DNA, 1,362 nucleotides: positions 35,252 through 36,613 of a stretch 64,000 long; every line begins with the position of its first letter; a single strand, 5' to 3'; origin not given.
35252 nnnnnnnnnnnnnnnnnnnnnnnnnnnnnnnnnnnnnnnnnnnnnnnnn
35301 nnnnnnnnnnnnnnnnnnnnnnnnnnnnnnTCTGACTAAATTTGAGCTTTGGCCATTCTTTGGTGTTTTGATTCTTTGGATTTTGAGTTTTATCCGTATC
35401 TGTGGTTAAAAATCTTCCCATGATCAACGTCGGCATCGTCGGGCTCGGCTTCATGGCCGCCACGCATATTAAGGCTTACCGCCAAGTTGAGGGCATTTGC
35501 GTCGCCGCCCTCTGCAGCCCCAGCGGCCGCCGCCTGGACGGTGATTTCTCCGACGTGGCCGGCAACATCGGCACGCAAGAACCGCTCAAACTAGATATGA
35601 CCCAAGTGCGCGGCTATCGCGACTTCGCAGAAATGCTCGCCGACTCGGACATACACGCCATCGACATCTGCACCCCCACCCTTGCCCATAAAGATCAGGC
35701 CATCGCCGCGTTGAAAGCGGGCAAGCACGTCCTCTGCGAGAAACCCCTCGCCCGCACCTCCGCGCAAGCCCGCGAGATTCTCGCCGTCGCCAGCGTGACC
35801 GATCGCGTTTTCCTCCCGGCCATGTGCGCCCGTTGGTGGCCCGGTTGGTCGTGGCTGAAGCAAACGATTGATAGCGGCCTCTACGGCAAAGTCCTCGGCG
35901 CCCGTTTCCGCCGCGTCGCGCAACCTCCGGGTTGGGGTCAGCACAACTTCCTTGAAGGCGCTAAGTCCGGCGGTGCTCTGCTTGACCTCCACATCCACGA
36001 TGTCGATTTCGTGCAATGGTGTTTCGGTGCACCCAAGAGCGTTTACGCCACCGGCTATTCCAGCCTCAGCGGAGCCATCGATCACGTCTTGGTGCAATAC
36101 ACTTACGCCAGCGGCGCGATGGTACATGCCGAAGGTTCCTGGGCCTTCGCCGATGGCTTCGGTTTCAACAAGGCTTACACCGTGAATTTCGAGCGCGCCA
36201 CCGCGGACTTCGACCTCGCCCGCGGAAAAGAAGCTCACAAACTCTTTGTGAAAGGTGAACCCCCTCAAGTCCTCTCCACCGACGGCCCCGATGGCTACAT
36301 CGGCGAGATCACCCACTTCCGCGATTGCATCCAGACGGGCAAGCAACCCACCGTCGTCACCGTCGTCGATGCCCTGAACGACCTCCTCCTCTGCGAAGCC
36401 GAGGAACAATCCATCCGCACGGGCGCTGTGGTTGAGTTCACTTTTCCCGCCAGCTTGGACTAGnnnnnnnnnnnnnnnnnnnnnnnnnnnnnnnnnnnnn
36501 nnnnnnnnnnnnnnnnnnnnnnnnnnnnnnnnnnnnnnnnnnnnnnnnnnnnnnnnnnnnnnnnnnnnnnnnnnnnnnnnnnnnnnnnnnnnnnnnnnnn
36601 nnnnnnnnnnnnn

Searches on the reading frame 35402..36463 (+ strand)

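Call 67: search_protein_families(library=pfam, proteins=[window:35402-36463:+], max_evalue=0.001)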
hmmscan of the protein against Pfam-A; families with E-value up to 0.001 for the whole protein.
window:35402-36463:+ (353 aa): 3 families
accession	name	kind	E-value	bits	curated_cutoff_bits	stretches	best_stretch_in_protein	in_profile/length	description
PF01408.29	GFO_IDH_MocA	-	8.6e-23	81.7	24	1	8-136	1-115/120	Oxidoreductase family, NAD-binding Rossmann fold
PF22725.1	GFO_IDH_MocA_C3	-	4e-20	72.5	27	1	152-267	4-122/124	GFO/IDH/MocA C-terminal domain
PF02894.22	GFO_IDH_MocA_C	-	6.7e-11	42.8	22.9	1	177-345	31-217/218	Oxidoreductase family, C-terminal alpha/beta domain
